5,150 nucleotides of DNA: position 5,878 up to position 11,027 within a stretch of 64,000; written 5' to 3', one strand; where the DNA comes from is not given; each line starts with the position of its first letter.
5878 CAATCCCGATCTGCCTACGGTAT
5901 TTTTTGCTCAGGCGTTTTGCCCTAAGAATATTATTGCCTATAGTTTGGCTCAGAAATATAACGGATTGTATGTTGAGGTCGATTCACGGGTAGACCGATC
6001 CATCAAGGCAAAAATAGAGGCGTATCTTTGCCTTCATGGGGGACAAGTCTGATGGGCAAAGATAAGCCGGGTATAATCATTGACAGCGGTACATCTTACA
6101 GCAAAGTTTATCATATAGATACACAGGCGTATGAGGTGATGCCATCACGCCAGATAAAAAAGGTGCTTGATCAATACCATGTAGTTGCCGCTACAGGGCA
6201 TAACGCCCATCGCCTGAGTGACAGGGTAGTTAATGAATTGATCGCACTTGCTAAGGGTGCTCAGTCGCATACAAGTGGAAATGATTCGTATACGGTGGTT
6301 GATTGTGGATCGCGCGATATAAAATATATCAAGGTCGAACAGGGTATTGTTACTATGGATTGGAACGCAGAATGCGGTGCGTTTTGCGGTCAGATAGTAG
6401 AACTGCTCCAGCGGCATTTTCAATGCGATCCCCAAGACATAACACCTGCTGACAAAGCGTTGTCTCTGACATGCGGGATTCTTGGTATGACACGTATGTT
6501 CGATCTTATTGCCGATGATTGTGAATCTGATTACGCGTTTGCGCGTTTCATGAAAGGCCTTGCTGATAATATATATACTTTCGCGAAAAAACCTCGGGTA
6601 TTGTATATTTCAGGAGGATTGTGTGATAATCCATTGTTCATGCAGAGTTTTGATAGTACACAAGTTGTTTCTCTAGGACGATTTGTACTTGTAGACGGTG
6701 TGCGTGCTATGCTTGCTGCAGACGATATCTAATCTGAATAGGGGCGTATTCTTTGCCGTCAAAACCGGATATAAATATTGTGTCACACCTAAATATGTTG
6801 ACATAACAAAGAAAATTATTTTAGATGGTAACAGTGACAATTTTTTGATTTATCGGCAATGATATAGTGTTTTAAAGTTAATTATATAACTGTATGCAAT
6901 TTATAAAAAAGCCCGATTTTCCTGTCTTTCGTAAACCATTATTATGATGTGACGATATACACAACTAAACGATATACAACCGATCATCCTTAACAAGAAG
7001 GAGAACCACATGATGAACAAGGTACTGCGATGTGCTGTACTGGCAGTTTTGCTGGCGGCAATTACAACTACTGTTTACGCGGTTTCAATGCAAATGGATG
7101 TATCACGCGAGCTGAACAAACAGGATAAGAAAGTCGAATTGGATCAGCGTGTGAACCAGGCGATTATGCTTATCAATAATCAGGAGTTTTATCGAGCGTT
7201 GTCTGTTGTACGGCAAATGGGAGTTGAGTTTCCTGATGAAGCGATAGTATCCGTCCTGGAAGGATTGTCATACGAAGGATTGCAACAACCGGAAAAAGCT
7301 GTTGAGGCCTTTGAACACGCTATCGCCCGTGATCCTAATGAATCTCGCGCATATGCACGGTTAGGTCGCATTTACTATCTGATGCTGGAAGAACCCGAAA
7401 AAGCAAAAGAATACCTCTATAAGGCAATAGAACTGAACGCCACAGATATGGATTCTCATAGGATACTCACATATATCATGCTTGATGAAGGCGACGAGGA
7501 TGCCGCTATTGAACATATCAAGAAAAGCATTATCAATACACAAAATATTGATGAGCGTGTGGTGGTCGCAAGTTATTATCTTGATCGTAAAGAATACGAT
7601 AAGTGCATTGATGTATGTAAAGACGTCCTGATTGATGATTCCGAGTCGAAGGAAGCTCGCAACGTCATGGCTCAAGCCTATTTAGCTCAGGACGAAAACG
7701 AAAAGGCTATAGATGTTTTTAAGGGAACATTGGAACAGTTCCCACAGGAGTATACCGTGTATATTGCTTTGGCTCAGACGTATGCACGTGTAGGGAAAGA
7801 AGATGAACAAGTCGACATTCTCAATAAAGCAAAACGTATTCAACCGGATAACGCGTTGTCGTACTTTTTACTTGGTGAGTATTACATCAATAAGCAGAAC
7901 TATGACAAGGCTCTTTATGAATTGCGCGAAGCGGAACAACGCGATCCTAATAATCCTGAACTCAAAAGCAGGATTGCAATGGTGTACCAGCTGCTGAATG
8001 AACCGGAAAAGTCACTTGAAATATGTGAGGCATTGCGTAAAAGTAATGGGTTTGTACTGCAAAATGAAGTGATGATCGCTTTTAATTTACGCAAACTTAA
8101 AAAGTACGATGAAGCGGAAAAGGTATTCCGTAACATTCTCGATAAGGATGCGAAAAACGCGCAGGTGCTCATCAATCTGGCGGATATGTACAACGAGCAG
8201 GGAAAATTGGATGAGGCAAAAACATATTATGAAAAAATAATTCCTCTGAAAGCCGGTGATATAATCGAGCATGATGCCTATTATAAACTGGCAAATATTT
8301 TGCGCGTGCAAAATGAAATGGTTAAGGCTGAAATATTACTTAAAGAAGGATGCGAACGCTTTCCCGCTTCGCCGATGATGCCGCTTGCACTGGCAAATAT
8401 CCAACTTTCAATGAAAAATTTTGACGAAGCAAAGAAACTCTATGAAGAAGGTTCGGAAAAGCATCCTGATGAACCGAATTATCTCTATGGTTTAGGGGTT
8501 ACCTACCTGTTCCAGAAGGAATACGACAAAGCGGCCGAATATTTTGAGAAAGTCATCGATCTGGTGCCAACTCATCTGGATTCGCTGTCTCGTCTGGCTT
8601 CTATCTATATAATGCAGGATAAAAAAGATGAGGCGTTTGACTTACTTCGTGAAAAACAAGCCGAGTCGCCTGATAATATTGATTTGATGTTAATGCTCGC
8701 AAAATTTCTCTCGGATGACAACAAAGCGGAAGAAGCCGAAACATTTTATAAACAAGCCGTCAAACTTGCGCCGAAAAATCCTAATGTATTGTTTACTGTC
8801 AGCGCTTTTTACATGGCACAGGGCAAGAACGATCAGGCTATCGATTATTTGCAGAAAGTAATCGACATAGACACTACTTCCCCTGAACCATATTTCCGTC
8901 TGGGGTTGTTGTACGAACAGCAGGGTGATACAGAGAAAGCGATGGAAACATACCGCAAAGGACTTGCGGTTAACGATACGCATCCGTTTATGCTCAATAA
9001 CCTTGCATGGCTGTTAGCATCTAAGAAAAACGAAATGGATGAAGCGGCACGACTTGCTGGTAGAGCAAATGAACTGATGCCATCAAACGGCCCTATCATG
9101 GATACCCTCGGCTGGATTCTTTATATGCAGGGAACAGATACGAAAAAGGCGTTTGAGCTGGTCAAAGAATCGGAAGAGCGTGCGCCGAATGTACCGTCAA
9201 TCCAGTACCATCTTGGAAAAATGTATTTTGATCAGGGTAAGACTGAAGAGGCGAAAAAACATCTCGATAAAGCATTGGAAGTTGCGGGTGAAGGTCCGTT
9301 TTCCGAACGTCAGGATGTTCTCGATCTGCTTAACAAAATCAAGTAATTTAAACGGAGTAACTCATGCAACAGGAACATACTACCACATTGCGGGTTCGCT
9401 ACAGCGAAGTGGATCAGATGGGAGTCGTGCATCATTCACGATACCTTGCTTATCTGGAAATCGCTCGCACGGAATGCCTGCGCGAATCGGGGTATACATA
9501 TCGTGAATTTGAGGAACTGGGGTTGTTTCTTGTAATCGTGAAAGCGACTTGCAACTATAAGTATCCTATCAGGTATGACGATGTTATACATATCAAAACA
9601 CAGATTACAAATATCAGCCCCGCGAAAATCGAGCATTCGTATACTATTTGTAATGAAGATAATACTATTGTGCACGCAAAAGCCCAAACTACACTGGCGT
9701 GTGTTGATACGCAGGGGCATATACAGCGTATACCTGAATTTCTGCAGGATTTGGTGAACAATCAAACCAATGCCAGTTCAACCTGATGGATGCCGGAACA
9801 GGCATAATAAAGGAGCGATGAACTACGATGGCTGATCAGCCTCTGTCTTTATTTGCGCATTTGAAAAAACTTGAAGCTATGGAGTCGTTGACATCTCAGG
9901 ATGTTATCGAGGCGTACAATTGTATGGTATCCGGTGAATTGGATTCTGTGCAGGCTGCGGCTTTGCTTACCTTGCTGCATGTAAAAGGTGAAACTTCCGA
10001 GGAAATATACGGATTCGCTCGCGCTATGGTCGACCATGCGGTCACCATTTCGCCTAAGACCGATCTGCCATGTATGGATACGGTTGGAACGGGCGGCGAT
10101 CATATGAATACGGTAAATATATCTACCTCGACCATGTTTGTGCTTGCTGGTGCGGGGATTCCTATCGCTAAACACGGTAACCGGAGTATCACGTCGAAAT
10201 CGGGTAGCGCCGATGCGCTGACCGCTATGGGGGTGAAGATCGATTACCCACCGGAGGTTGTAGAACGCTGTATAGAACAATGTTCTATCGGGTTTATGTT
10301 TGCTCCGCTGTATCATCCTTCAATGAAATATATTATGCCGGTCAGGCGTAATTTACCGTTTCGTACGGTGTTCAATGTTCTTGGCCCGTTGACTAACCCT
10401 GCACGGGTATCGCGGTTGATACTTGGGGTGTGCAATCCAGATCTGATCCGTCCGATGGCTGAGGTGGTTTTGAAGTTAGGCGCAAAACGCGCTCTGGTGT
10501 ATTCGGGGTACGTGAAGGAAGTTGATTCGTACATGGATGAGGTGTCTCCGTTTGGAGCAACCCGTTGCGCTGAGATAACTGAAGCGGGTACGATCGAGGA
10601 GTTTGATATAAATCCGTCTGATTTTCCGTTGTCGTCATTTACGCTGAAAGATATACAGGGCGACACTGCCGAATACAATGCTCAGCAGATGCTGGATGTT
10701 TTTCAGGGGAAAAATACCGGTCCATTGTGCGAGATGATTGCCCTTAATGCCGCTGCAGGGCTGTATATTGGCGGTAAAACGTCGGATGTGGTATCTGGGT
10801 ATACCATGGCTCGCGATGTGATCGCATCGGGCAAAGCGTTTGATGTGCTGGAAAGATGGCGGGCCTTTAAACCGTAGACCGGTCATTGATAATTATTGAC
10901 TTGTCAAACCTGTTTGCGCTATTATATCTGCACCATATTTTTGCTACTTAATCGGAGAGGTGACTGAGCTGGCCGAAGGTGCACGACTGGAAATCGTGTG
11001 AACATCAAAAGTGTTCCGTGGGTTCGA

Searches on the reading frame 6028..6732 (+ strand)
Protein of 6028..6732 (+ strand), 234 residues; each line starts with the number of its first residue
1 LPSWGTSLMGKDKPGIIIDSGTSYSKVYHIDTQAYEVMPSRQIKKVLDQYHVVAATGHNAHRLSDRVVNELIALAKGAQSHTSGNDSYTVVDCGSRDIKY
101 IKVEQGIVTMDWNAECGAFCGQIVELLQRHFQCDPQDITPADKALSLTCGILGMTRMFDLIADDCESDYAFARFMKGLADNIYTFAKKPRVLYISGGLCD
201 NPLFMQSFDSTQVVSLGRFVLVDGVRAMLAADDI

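Call 57: search_protein_families(library=ncbifam, proteins=[window:6028-6732:+], max_evalue=1e-8)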
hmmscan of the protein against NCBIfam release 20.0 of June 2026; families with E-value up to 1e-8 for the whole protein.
window:6028-6732:+ (234 aa): 1 family
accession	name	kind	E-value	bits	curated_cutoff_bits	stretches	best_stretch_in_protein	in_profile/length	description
TIGR00241.1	CoA_E_activ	domain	2.9e-10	40.1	125.4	1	41-206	46-221/248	acyl-CoA dehydratase activase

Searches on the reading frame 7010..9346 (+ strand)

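Call 57: search_protein_families(library=ncbifam, proteins=[window:7010-9346:+], max_evalue=1e-8)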
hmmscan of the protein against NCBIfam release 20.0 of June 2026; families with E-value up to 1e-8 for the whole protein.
window:7010-9346:+ (778 aa): 31 families (the best 25 are shown)
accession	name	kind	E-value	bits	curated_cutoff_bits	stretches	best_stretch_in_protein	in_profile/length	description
TIGR02917.1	PEP_TPR_lipo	equivalog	9.4e-134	447.3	312.2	3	364-756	513-898/899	XrtA/PEP-CTERM system TPR-repeat protein PrsT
NF040959.1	MamA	equivalog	9.7e-68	227.6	200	5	536-689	50-202/204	magnetosome protein MamA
TIGR02521.1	type_IV_pilW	equivalog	2.5e-48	164.7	154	1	600-682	40-121/234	type IV pilus biogenesis/stability protein PilW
NF052415.1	T3SS_chap_SctY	equivalog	6.1e-37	126.4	70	0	489-585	6-105/106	type III secretion apparatus assembly chaperone SctY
TIGR00540.1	TPR_hemY_coli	hypoth_equivalog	3.8e-36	124.7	142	1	528-651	266-385/385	heme biosynthesis-associated TPR protein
NF033920.0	C39_PA2778_fam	equivalog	6e-36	124.2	150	0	419-517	154-252/255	PA2778 family cysteine peptidase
TIGR02552.1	LcrH_SycD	equivalog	5.1e-34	116.9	104.8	0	555-626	50-121/136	SycD/LcrH family type III secretion system chaperone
NF033758.1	gliding_GltE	equivalog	1.3e-33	116.6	225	2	229-409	135-315/411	adventurous gliding motility TPR repeat lipoprotein GltE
TIGR02795.1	tol_pal_ybgF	equivalog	7.2e-30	104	90.1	0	421-489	39-110/119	tol-pal system protein YbgF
NF033762.1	social_mot_Tgl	equivalog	2.9e-29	102.2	225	0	570-691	79-201/252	social motility TPR repeat lipoprotein Tgl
TIGR03939.1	PGA_TPR_OMP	equivalog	1.3e-25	89.8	366.65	0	467-568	98-199/800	poly-beta-1,6 N-acetyl-D-glucosamine export porin PgaA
NF008757.0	PRK11788.1-5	equivalog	1.8e-25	89.9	363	1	110-344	34-277/388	lipopolysaccharide assembly protein LapB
TIGR00990.1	3a0801s09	subfamily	5.5e-24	84.7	757.25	0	503-683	308-490/615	mitochondrial import receptor subunit TOM70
NF047558.1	TPR_END_plus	domain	6.7e-24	83.6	32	0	597-621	5-29/56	TPR end-of-group domain-containing protein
NF052400.1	M48_BAM_BepA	equivalog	9e-24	84.1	570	1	474-611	290-429/483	beta-barrel assembly-enhancing protease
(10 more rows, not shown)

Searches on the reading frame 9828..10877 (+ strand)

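Call 57: search_protein_families(library=ncbifam, proteins=[window:9828-10877:+], max_evalue=1e-8)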
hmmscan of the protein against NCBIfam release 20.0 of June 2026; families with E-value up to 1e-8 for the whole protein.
window:9828-10877:+ (349 aa): 9 families
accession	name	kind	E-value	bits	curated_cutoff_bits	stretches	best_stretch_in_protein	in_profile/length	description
TIGR01245.1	trpD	equivalog_domain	3.2e-114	381.7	199.05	1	13-346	2-329/330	anthranilate phosphoribosyltransferase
NF011201.0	PRK14607.1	equivalog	3.1e-99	333.1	670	1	4-345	191-525/534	bifunctional anthranilate synthase component II/anthranilate phosphoribosyltransferase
NF007073.0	PRK09522.1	equivalog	1.4e-66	225.6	738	1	9-340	201-523/531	bifunctional anthranilate synthase glutamate amidotransferase component TrpG/anthranilate phosphoribosyltransferase TrpD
NF006564.0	PRK09071.1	equivalog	4.5e-23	81.7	257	1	16-233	25-240/335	glycosyl transferase family protein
NF005635.0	PRK07394.1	equivalog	8.4e-20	71.3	287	1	19-344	20-340/348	hypothetical protein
NF006005.0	PRK08136.1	equivalog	4.7e-13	49.1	185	1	20-228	19-228/314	DNA-binding protein YbiB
TIGR02645.1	ARCH_P_rylase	hypoth_equivalog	6.2e-13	48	434.6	1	6-151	85-225/493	putative thymidine phosphorylase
TIGR03327.1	AMP_phos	equivalog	4.2e-12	45.4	535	1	2-134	82-210/500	AMP phosphorylase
NF003338.0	PRK04350.1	subfamily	7.7e-11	41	434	1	4-152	89-232/502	thymidine phosphorylase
